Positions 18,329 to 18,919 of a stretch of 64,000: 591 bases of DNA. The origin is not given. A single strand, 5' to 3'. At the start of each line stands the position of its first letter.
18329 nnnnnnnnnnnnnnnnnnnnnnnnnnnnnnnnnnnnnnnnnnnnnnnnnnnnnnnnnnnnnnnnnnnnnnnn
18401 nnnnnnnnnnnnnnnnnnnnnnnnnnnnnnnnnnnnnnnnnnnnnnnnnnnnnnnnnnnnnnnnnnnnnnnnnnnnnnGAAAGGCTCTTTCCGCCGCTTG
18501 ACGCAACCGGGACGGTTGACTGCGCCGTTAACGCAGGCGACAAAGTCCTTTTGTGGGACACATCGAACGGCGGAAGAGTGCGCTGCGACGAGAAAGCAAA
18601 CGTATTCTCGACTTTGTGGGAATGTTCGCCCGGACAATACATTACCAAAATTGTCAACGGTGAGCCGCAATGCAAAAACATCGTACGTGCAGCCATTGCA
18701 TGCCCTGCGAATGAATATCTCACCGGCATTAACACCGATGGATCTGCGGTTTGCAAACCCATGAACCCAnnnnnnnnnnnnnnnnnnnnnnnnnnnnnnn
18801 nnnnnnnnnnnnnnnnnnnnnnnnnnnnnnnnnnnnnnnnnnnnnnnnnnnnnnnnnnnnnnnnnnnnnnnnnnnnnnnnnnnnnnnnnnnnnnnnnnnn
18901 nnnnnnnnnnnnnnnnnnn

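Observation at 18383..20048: Tandem array of three paralogous secreted cysteine-rich proteins built from an internally duplicated C-P-x-x-Q-[YF]-x-T-x-I...C module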

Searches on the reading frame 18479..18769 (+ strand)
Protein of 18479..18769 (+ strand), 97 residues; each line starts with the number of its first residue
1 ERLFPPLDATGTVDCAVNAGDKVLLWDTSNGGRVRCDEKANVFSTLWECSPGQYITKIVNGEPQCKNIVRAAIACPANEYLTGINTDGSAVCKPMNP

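Call 20: search_protein_representatives(alignment_id=A2)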
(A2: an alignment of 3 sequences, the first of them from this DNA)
Query: 3 sequences, 98 profile positions. Proteins with E-value up to 0.001 (for the whole library): 343; up to 1e-10: 42; up to 1e-30: 4. The best 150 are listed.
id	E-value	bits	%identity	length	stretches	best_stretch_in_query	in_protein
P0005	4.5e-66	235.3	-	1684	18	45-96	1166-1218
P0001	7.7e-44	164.0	-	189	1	2-98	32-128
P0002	3.3e-42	158.8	-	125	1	1-96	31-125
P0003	3.0e-40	152.5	-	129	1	1-94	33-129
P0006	3.3e-27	110.7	-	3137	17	7-40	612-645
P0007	2.4e-26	108.0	-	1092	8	45-92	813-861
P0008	2.9e-25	104.5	-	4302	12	7-44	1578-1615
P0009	2.3e-23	98.4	-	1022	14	62-94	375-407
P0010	1.4e-20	89.5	-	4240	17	8-41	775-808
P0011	1.1e-19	86.5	-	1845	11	7-44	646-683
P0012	5.6e-18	81.1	-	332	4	27-91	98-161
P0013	7.9e-18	80.6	-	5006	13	7-42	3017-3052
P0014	2.3e-16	75.9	-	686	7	37-93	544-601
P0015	2.6e-16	75.8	-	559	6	63-91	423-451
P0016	4.3e-15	71.9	-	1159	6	43-94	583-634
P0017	6.9e-15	71.2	-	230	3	2-94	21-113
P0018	4.6e-14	68.6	-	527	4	41-92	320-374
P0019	5.3e-14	68.4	-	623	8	45-93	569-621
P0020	6.4e-14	68.1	-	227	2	2-93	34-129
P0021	2.1e-13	66.5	-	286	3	2-91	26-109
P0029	1.8e-12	63.4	-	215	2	2-95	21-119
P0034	8.1e-12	61.4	-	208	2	2-94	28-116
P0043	9.5e-11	57.9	-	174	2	2-97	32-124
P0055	7.0e-10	55.1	-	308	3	2-91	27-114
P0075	8.3e-09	51.7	-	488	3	40-97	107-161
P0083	2.4e-08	50.2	-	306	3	40-90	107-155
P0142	8.4e-07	45.3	-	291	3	21-98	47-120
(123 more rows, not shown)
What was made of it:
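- On 'LFPP' secreted hairpin-repeat family (uncurated; defined in this session): Call 20: P0017, P0020, P0021, P0029, P0034, P0043 and others align over profile positions 2-94 at E 7e-15 to 1e-10.
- Small proteins align over profile positions 2-94 at E 1e-15 to 1e-7 (call 20).
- Tried and rejected: This wrongly suggested an orphan, and the exhaustive profile search corrected it (call 20).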

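Call 25: search_protein_families(library=pfam, proteins=[P0005, P0007, P0009, P0014, P0015, P0016, P0018, P0019, P0012, P0020], max_evalue=0.01)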
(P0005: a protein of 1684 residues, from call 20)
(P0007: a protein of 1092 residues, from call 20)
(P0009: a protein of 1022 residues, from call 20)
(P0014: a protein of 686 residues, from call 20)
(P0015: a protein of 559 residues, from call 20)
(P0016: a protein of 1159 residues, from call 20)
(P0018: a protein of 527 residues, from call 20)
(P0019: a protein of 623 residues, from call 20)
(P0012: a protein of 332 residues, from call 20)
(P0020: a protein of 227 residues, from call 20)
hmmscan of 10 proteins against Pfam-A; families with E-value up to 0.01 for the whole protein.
P0005 (1684 aa): 5 families
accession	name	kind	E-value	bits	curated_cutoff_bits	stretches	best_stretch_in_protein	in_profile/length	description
PF24385.1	DSRM_DHX29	-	1.1e-05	26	27.4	0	1037-1060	66-89/149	ATP-dependent RNA helicase DHX29, DSRM-like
PF00147.23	Fibrinogen_C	-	1.5e-05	25.4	22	1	1466-1522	4-60/221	Fibrinogen beta and gamma chains, C-terminal globular domain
PF01391.23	Collagen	-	6e-05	23.2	27.2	1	158-198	13-53/60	Collagen triple helix repeat (20 copies)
PF04519.19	Bactofilin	-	0.00063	20.4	27.9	2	365-445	9-80/98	Polymer-forming cytoskeletal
PF17164.10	DUF5122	-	0.0019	18.8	27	0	1290-1299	22-31/36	Domain of unknown function (DUF5122) beta-propeller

P0007 (1092 aa): 2 families
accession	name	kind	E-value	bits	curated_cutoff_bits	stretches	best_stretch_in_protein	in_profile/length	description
PF01391.23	Collagen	-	1.2e-07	31.9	27.2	1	161-214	6-59/60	Collagen triple helix repeat (20 copies)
PF00147.23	Fibrinogen_C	-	2.3e-06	28.1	22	1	871-918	3-50/221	Fibrinogen beta and gamma chains, C-terminal globular domain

P0009 (1022 aa): 1 family
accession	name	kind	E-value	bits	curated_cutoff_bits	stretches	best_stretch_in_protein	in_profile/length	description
PF04942.19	CC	-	0.0021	18.5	20.6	0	381-392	15-26/34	CC domain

P0014 (686 aa): 0 families

P0015 (559 aa): 0 families

P0016 (1159 aa): 0 families

P0018 (527 aa): 1 family
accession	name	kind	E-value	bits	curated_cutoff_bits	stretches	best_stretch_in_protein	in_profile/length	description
PF07963.17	N_methyl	-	0.00019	21.3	21.2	1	2-19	3-20/27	Prokaryotic N-terminal methylation motif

P0019 (623 aa): 0 families

P0012 (332 aa): 1 family
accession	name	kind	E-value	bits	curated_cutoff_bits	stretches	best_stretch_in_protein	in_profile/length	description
PF00048.25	IL8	-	0.0081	16.8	21.3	0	114-138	27-51/60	Small cytokines (intecrine/chemokine), interleukin-8 like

P0020 (227 aa): 0 families

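Call 26: predict_structure(alignment_id=A2)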
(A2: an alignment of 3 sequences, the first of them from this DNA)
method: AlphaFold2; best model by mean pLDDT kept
length: 97 residues; sequences in the alignment: 3
mean_pLDDT: 56.2   pTM: 0.29
mean pLDDT of the five models: 56.2, 54.3, 50.3, 49.2, 48.4
residues with pLDDT >= 90: 0; 70-90: 14; 50-70: 52; < 50: 31
segments of 3 or more residues with pLDDT < 50: 1-14, 16-19, 30-33, 44-46, 69-72
pLDDT, mean of each block of 10 residues (from residue 1): 37 46 53 54 55 60 58 68 62 73
secondary structure, 60 per line:
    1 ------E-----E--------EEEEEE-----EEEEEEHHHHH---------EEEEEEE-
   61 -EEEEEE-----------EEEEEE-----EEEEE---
elements in order: E22-27 E33-38 H39-43 E53-59 E62-67 E79-84 E90-94
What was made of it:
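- Tried and rejected: First AF2 run: with only 3 sequences it was too weak to use, at pLDDT 56 (call 26).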

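Call 27: search_protein_families(library=ncbifam, proteins=[P0005, P0009, P0014, P0015, P0016, P0018, P0019, P0012, P0020, P0029], max_evalue=0.01)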
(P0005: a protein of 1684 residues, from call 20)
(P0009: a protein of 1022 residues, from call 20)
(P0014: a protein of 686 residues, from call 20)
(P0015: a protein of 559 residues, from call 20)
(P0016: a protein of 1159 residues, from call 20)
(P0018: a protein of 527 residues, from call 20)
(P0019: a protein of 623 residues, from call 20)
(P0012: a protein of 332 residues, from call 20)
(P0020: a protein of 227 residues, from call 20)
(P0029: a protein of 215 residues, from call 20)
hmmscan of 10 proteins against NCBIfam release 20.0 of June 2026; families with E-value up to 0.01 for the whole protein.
P0005 (1684 aa): 2 families
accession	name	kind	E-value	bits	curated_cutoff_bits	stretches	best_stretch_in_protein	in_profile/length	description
NF040941.1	GGGWT_bact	domain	5.5e-12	45.5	30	1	1466-1508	1-46/46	fibrinogen-like YCDxxxxGGGW domain-containing protein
NF038330.1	adhesin_SclA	exception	1.8e-05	24.6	400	1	157-203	209-255/405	LPXTG-anchored collagen-like adhesin Scl1/SclA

P0009 (1022 aa): 1 family
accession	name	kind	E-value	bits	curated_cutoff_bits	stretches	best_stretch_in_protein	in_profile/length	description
NF053851.1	Bdello_MAT_N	subfamily_domain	1.5e-05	24.8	60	1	14-82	4-74/162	mosaic adhesive trimer family chimeric fiber protein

P0014 (686 aa): 1 family
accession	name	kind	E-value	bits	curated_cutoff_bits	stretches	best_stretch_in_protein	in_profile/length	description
TIGR01710.1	typeII_sec_gspG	equivalog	0.0033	17.5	88.85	1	1-51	11-61/134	type II secretion system major pseudopilin GspG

P0015 (559 aa): 1 family
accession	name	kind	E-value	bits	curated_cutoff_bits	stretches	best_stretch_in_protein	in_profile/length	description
NF053851.1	Bdello_MAT_N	subfamily_domain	0.00038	20.3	60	0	10-75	6-74/162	mosaic adhesive trimer family chimeric fiber protein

P0016 (1159 aa): 0 families

P0018 (527 aa): 2 families
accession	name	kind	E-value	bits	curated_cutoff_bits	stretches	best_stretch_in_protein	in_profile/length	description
TIGR02532.1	IV_pilin_GFxxxE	domain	0.0006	19.5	16.3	1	4-25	2-23/24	prepilin-type N-terminal cleavage/methylation domain-containing protein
NF041013.1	T4P_ComGE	equivalog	0.0026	17.8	49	1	2-71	2-67/83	competence type IV pilus minor pilin ComGE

P0019 (623 aa): 0 families

P0012 (332 aa): 0 families

P0020 (227 aa): 0 families

P0029 (215 aa): 0 families
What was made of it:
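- On Bdellovibrio MAT chimeric fibres (NF053851): Only distant hairpin-bearing relatives match it, and those are below cutoff (call 27).
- Closest known: Bdellovibrio 'mosaic adhesive trimer'. Same: Two hairpin-repeat relatives of the window proteins (P0009, P0015) match the MAT N-domain weakly (E 1.5e-5 and 3.8e-4, below cutoff, call 27).
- A weak MAT N-domain match in P0009 and P0015 (call 27). Collagen plus fibrinogen-like GGGWT proteins (calls 25, 27).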

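Call 30: search_solved_structures(query=A2, max_evalue=10, show_alignments=3)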
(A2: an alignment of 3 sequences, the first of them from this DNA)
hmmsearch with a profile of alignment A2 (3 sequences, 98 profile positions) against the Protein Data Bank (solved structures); distinct sequences matched with E-value up to 10: 15.
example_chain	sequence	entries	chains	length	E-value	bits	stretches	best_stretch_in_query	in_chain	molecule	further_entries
9dx0_D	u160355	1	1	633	0.037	17.5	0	8-70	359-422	Protein SEC13 homolog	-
7y5k_B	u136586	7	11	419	0.046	17.2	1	8-87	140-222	Chromatin assembly factor 1 subunit B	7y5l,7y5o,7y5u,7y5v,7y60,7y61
9dx1_D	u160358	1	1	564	0.049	17.1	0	8-70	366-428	Protein SEC13 homolog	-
9dx2_D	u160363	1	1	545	0.066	16.7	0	8-70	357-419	Protein SEC13 homolog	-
8iqf_B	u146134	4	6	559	0.081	16.4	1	8-87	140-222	Chromatin assembly factor 1 subunit B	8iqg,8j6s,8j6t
5a9q_6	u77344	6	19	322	0.19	15.3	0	6-34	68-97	PROTEIN SEC13 HOMOLOG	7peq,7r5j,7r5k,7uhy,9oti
3bg0_A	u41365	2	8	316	0.2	15.2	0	6-34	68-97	Protein SEC13 homolog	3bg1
9lvj_H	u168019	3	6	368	0.36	14.4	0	6-34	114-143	Protein SEC13 homolog | Isoform 3 of Protein SEC13 homolog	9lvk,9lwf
4l9o_A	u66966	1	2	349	0.49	13.9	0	12-39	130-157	Sec16,Protein transport protein SEC13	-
6lk8_H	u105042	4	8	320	0.55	13.7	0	6-30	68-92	GATOR complex protein SEC13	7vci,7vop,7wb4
7fik_H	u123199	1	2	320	0.75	13.3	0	6-30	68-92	Protein SEC13 homolog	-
4v6w_Ag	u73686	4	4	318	0.89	13.1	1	16-55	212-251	Guanine nucleotide-binding protein subunit beta-like protein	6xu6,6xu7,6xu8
7tdz_g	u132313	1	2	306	0.92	13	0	6-30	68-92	Protein SEC13 homolog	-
4e1j_A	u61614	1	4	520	1.8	12.1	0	12-42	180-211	Glycerol kinase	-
6zu5_SGG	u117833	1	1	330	9.2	9.8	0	12-26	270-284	RACK1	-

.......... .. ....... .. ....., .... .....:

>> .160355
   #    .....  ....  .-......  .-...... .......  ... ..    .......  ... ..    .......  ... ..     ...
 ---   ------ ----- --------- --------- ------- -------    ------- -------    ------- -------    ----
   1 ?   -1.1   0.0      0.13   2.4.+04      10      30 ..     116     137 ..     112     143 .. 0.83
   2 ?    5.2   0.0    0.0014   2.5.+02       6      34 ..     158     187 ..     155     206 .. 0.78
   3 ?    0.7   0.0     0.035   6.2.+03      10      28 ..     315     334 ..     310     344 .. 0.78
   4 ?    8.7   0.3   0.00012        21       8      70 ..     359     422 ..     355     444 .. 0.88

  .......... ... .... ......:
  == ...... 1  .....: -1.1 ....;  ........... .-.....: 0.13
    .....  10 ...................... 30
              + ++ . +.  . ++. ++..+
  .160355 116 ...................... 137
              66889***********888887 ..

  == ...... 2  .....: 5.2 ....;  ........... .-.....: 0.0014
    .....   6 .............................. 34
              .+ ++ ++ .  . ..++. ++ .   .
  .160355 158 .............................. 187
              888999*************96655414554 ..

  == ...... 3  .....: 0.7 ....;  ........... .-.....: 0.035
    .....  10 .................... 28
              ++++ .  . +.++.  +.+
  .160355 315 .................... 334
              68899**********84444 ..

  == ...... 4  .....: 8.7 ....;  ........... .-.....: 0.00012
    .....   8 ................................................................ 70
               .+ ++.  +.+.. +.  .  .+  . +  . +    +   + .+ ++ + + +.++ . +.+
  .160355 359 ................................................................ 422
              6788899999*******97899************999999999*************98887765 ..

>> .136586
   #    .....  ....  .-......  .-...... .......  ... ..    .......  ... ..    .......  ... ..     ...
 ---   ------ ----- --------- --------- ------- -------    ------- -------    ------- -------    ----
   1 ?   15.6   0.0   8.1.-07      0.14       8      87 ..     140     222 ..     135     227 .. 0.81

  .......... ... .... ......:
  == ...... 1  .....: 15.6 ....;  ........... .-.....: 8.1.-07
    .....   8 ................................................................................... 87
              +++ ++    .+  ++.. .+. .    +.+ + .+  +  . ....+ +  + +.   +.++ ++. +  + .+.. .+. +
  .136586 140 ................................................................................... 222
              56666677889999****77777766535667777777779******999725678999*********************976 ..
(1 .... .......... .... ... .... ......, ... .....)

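Call 32: find_homologous_proteins(query=A3, max_evalue=0.00001)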
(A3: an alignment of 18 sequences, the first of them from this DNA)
Query A3 (18 sequences) (97 aa, profile of the alignment): 32 proteins with E <= 0.00001 among 8000 candidates.
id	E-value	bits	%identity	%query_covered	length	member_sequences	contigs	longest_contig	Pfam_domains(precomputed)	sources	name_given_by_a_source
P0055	1.4e-68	249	35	46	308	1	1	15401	-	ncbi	-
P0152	1.4e-62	229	35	64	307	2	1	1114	-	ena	-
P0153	5.0e-60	221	34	69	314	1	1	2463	-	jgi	-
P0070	2.9e-58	215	33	97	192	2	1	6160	-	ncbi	-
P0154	5.4e-49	185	31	67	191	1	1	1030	-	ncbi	-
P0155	3.5e-48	182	28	99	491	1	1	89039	-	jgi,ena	-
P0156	1.6e-44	170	26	98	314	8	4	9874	-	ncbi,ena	-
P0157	4.8e-42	162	27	99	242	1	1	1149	-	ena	-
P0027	6.1e-41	158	28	93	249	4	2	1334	-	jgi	-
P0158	1.6e-38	151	33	96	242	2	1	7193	-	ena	-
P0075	4.4e-30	123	44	52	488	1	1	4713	PF21722.5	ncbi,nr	ncbi:MAG: hypothetical protein P4M13_02605 [Alphaproteobacteria bacterium]|nr:hypothetical protein [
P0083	1.4e-29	121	46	52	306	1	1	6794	-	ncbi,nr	ncbi:MAG: hypothetical protein P4M13_02120 [Alphaproteobacteria bacterium]|nr:hypothetical protein [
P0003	3.7e-28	117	100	100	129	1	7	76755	-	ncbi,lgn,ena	-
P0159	8.2e-27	112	35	64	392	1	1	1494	PF07811.18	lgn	-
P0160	1.2e-23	102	35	68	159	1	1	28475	-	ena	-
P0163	5.0e-20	90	28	49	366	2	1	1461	PF07811.18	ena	-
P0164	1.7e-19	88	32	73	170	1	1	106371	-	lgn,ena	-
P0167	4.3e-18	84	30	66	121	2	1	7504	-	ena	-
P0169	7.6e-18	83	34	75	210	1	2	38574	-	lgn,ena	-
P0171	3.1e-17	81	33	91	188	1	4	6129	-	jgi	jgi:hypothetical protein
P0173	1.3e-16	79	34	51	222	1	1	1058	-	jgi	jgi:hypothetical protein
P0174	1.6e-14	72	31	94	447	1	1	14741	PF07963.18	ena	-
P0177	1.6e-6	46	31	37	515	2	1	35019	-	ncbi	-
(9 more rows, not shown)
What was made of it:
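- On 'LFPP' secreted hairpin-repeat family (uncurated; defined in this session): Call 32 gives the reciprocal result: the family profile finds A at E 3.7e-28.
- Significant full-length similarity to about 40 other proteins from unrelated samples (calls 20, 32).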

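Call 33: find_encoding_contigs(protein=P0164, flank=8000, max_places=3)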
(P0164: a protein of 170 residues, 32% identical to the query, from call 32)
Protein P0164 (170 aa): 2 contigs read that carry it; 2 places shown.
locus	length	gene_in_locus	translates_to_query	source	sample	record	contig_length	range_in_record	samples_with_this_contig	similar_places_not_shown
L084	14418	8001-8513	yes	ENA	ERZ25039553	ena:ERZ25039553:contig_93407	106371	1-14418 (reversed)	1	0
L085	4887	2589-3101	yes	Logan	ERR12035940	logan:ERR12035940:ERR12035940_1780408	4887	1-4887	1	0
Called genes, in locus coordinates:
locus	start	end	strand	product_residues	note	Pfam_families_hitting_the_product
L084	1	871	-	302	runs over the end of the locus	PF08843:AbiEii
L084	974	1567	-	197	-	PF19570:DUF6088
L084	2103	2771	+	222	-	-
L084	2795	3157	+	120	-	-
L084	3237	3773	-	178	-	-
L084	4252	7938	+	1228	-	-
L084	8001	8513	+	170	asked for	-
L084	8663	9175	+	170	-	-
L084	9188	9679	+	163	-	PF10502:Peptidase_S26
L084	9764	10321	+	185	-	-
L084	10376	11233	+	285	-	-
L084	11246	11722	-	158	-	-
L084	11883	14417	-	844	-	?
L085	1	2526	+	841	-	?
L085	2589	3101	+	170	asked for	-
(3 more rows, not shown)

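Call 34: find_encoding_contigs(protein=P0169, flank=8000, max_places=3)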
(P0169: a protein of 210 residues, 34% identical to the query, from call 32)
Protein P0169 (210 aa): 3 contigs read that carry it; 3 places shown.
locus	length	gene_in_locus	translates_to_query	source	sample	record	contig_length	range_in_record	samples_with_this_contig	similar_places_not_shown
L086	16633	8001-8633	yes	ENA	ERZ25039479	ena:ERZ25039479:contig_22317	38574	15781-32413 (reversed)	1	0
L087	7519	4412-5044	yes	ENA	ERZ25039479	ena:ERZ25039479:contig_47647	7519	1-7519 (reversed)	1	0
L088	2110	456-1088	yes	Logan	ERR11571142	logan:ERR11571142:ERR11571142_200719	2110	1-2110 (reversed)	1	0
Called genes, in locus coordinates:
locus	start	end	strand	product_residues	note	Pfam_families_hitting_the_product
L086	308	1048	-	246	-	-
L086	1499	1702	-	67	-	-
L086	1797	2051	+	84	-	PF01381:HTH_3 (weak)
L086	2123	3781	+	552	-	-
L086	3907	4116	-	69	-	-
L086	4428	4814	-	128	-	PF05168:HEPN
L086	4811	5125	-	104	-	PF01909:NTP_transf_2, PF18765:Polbeta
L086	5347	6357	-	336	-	PF08401:ArdcN, PF18818:MPTase-PolyVal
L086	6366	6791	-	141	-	-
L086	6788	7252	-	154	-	-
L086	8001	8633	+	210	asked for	-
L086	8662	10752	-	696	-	PF13884:Peptidase_S74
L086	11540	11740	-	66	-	-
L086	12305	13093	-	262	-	-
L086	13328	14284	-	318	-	PF03389:MobA_MobL, PF03432:Relaxase (faint)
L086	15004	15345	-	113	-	-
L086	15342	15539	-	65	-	-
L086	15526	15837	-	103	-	-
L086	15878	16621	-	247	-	-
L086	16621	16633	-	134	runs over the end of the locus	PF00436:SSB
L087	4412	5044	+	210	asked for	-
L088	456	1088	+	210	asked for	-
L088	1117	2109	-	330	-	?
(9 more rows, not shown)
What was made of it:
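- Closest known: Bdellovibrio 'mosaic adhesive trimer'. Same: Peptidase_S74 fibre genes sit next to family members in L086-L088 (call 34).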

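Call 35: find_encoding_contigs(protein=P0055, flank=8000, max_places=3)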
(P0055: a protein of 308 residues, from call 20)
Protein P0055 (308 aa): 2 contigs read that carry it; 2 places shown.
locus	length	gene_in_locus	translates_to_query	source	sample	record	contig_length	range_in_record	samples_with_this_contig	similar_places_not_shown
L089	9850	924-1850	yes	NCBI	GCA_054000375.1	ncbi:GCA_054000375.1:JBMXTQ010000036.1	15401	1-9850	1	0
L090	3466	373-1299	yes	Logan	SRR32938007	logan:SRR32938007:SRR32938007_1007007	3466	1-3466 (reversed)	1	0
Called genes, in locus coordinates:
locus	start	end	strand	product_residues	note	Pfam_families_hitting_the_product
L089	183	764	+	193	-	-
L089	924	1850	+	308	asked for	-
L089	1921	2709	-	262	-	PF05170:AsmA, PF05359:DUF748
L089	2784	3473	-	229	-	PF00027:cNMP_binding, PF13545:HTH_Crp_2, PF00392:GntR (weak)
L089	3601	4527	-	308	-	-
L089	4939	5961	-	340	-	PF00348:polyprenyl_synt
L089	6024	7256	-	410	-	PF00015:MCPsignal, PF13682:CZB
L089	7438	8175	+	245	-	PF05971:Methyltransf_10, PF02384:N6_Mtase (weak), PF05175:MTS, PF02475:TRM5-TYW2_MTfase, PF13847:Methyltransf_31, PF08241:Methyltransf_11, PF08242:Methyltransf_12, PF13649:Methyltransf_25, +4 more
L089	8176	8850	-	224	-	PF00702:Hydrolase, PF08282:Hydrolase_3 (faint), PF12710:HAD (faint), PF13419:HAD_2, PF13242:Hydrolase_like (faint)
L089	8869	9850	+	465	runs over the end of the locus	PF00483:NTP_transferase, PF01128:IspD, PF02348:CTP_transf_3 (weak), PF12804:NTP_transf_3, PF25084:LbH_EIF2B (faint), PF25087:GMPPB_C (faint), PF00132:Hexapep, PF14602:Hexapep_2 (weak)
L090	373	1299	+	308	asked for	-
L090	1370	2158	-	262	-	PF05170:AsmA, PF05359:DUF748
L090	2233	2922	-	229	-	PF00027:cNMP_binding, PF13545:HTH_Crp_2, PF00392:GntR (weak)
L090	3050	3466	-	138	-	?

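Call 38: find_encoding_contigs(protein=P0155, flank=8000, max_places=2)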
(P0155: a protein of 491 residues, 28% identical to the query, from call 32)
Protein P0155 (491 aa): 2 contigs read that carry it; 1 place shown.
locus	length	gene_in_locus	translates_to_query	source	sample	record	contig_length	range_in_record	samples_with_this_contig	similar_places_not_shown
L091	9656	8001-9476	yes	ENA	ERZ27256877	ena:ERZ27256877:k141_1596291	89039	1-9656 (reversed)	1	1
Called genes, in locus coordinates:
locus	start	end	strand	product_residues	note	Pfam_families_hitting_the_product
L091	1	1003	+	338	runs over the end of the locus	PF01118:Semialdhyde_dh, PF02774:Semialdhyde_dhC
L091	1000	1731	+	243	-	PF01113:DapB_N, PF05173:DapB_C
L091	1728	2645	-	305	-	PF00701:DHDPS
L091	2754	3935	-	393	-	PF00438:S-AdoMet_synt_N, PF02772:S-AdoMet_synt_M, PF02773:S-AdoMet_synt_C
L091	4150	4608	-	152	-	PF13560:HTH_31, PF01381:HTH_3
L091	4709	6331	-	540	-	PF20154:LNT_N, PF00795:CN_hydrolase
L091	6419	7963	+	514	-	-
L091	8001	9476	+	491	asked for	-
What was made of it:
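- Two other loci (L089, L091) look chromosomal (calls 35, 38).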
